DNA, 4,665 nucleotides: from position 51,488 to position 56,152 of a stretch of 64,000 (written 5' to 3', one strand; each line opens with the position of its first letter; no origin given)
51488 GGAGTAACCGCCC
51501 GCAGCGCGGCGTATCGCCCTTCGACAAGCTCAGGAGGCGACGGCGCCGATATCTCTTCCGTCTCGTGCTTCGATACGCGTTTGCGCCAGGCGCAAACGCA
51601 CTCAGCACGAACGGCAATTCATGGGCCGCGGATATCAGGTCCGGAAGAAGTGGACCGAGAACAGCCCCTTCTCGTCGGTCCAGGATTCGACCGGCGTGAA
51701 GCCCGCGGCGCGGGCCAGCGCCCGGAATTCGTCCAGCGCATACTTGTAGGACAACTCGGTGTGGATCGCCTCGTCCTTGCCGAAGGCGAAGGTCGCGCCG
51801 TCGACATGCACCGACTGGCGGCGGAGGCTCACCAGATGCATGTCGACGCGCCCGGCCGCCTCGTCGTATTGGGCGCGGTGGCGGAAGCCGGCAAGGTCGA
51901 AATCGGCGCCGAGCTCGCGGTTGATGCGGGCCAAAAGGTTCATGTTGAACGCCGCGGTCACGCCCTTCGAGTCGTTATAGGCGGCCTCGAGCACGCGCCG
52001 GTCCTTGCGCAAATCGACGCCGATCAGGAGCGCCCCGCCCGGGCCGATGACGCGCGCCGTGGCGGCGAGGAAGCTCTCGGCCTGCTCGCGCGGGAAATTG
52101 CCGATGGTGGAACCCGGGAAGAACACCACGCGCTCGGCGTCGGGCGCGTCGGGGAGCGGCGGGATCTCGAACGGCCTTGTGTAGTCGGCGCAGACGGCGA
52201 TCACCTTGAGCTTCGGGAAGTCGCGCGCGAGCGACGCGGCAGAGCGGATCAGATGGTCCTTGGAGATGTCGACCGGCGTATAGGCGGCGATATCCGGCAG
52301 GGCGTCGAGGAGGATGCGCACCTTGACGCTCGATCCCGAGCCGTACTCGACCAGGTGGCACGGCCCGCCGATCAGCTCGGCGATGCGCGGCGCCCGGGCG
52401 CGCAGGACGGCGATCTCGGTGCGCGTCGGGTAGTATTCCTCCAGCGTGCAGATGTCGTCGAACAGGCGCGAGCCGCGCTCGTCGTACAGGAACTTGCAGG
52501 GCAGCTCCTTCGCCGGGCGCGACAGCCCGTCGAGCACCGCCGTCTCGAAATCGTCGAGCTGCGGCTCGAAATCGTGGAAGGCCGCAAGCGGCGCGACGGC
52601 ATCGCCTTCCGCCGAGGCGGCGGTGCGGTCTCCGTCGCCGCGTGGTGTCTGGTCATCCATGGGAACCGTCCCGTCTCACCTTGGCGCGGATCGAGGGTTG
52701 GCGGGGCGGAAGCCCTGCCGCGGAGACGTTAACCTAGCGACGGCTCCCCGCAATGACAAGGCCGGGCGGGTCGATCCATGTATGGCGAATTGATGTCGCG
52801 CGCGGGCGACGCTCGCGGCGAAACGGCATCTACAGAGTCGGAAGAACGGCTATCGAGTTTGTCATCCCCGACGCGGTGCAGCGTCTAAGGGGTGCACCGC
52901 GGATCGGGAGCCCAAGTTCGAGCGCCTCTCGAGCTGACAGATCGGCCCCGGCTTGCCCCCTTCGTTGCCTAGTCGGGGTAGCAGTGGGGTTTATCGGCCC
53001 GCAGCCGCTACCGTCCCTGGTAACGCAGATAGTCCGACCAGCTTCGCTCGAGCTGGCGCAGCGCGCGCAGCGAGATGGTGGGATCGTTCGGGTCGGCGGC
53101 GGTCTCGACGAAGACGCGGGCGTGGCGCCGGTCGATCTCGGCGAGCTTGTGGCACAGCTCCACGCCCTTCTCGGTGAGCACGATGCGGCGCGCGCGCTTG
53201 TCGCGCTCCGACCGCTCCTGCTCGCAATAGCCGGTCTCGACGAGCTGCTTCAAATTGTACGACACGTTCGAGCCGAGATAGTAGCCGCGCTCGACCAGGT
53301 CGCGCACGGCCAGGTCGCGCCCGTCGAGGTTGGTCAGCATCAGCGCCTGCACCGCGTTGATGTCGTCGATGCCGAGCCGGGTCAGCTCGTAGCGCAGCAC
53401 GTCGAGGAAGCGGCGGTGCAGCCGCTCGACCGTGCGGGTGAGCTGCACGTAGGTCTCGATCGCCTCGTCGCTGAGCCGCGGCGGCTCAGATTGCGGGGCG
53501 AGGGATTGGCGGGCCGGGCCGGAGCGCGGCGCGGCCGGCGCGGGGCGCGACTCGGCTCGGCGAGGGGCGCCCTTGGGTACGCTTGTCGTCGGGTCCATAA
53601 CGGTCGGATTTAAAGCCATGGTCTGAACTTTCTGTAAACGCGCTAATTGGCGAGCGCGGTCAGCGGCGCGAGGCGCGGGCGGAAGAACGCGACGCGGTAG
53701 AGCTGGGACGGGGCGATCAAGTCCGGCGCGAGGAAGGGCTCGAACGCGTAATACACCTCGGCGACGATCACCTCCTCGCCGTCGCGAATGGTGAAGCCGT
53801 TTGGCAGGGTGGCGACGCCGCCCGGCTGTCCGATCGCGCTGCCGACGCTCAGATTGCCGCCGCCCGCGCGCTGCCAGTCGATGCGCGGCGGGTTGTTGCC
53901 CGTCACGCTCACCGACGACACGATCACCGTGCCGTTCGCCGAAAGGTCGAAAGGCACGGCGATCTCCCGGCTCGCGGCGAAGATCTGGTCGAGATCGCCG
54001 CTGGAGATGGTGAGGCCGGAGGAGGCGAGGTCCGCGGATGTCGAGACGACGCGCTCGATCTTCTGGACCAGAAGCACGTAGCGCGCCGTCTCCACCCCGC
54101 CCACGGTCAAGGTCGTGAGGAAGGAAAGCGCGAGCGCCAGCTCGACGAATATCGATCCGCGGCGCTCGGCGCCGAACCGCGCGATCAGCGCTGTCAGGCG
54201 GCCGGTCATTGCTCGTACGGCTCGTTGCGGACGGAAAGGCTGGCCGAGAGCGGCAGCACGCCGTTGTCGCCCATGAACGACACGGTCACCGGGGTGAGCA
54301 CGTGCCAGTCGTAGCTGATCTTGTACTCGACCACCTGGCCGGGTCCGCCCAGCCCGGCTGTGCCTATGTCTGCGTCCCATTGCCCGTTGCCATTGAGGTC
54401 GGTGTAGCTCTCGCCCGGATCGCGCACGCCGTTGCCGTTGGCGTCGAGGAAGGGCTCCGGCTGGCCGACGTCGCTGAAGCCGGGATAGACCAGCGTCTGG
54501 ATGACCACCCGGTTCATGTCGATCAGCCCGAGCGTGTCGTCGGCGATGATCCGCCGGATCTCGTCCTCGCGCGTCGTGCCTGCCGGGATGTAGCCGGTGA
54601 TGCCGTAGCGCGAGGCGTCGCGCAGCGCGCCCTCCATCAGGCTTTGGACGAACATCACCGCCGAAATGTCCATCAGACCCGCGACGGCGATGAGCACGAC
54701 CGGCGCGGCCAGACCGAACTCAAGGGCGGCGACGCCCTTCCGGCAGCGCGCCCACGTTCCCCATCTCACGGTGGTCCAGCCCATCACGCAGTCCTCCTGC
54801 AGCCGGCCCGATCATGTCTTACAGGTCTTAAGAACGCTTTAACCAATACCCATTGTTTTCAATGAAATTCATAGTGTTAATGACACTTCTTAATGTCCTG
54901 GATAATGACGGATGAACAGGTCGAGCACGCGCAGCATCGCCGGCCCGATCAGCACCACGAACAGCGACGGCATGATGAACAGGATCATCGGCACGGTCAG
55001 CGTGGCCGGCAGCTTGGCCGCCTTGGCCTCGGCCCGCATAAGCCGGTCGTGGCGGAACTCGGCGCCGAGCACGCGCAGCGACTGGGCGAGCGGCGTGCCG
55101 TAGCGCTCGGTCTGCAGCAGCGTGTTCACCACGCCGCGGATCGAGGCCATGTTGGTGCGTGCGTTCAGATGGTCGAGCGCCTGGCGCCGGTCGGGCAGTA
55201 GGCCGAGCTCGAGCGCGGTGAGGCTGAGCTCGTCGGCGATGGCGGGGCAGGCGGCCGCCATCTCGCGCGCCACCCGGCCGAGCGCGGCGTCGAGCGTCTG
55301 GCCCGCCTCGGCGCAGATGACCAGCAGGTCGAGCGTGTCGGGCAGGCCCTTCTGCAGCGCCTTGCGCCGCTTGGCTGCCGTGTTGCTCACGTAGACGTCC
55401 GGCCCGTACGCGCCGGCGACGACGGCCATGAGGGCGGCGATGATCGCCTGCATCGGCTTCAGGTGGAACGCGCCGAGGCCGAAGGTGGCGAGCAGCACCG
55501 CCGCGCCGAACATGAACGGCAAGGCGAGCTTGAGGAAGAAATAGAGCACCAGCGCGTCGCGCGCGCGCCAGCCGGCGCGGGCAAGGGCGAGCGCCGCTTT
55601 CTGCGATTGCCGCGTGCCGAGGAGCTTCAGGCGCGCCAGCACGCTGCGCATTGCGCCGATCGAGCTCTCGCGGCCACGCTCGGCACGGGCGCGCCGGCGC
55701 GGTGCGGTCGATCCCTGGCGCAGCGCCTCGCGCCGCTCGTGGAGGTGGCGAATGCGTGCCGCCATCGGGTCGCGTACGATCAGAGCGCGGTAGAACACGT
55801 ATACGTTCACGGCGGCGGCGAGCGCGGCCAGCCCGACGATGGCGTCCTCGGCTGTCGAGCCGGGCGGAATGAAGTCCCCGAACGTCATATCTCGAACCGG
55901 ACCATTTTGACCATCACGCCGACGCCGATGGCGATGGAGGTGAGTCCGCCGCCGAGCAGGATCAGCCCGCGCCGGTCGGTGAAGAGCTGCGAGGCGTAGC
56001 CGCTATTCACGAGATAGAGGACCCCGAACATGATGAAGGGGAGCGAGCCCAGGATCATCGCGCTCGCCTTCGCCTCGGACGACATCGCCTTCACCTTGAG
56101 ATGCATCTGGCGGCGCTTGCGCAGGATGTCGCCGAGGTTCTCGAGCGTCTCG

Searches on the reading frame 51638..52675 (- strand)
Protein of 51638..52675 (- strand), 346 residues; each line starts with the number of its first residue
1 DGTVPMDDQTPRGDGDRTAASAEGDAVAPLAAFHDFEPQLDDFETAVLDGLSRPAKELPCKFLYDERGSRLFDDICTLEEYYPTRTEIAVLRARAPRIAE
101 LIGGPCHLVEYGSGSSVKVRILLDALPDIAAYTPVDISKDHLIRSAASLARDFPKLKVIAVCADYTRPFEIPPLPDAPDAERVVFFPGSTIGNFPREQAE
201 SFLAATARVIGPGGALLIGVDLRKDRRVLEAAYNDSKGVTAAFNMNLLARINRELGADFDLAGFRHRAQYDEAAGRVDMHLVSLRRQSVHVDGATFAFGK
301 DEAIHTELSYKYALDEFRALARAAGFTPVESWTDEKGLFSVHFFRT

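Call 28: search_protein_families(library=pfam, proteins=[window:51638-52675:-], max_evalue=0.00001)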
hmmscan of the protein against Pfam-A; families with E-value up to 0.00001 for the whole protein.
window:51638-52675:- (346 aa): 1 family
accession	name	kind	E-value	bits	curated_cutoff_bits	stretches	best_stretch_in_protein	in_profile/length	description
PF10017.15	Methyltransf_33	-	1.7e-114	382.5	23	1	44-345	2-303/304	Histidine-specific methyltransferase, SAM-dependent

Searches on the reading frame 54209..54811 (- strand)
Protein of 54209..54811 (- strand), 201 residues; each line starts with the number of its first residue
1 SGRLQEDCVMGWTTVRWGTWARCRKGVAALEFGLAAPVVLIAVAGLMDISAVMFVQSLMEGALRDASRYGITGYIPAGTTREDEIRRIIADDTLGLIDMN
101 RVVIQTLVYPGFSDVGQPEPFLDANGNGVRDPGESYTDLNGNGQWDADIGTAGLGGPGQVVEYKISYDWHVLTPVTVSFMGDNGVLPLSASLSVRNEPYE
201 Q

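Call 28: search_protein_families(library=pfam, proteins=[window:54209-54811:-], max_evalue=0.00001)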
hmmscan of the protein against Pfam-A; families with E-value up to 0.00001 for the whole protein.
window:54209-54811:- (201 aa): 1 family
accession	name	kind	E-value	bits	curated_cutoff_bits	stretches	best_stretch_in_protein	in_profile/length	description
PF07811.17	TadE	-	5.3e-08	33.3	22.9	1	26-68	1-43/43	TadE-like protein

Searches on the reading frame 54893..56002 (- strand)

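Call 28: search_protein_families(library=pfam, proteins=[window:54893-56002:-], max_evalue=0.00001)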
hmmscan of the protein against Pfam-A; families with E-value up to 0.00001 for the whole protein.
window:54893-56002:- (370 aa): 1 family
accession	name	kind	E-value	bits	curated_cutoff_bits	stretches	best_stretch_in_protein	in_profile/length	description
PF00482.28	T2SSF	-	1.1e-13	51.6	25.2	1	224-352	2-124/125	Type II secretion system (T2SS), protein F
